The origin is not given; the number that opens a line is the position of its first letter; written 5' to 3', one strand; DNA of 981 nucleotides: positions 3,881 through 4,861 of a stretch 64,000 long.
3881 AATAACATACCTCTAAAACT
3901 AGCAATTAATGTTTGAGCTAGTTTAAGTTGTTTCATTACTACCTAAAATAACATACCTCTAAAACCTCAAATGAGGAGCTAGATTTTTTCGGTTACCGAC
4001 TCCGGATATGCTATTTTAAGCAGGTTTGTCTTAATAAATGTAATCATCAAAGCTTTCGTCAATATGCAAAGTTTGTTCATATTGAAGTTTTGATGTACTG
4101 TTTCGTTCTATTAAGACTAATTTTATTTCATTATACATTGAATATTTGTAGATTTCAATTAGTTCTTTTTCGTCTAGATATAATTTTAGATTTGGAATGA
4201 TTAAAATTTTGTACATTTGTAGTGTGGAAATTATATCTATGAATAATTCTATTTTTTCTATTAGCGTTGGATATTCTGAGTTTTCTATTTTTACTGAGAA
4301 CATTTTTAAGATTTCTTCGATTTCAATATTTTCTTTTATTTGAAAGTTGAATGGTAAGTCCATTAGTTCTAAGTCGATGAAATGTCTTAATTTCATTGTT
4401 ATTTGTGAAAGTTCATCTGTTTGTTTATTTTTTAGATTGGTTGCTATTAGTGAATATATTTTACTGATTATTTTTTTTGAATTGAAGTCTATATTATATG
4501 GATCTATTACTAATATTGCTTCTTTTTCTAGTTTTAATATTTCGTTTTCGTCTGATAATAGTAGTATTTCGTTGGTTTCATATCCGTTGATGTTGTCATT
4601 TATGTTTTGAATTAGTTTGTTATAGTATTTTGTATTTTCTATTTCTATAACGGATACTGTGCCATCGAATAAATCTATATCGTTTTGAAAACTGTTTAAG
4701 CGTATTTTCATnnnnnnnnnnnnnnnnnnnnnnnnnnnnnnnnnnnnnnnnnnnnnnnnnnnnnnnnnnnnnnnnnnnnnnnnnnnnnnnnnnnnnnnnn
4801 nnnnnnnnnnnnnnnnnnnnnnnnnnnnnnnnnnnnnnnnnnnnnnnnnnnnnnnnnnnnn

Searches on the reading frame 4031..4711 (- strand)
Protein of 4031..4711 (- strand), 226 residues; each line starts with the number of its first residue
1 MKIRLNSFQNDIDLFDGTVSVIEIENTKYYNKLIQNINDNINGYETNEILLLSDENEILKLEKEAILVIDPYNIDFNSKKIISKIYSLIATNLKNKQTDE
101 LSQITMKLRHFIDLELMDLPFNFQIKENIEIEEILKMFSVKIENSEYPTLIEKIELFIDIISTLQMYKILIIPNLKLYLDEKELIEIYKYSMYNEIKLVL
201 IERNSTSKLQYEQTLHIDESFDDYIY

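Call 97: search_protein_families(library=ncbifam, proteins=[window:4031-4711:-], max_evalue=0.00001)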
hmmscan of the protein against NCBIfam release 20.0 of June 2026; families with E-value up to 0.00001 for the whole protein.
window:4031-4711:- (226 aa): 1 family
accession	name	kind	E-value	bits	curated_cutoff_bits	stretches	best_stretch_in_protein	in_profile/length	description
TIGR01866.1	cas_Csn2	equivalog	1.7e-38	132.5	35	1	2-221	1-219/222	type II-A CRISPR-associated protein Csn2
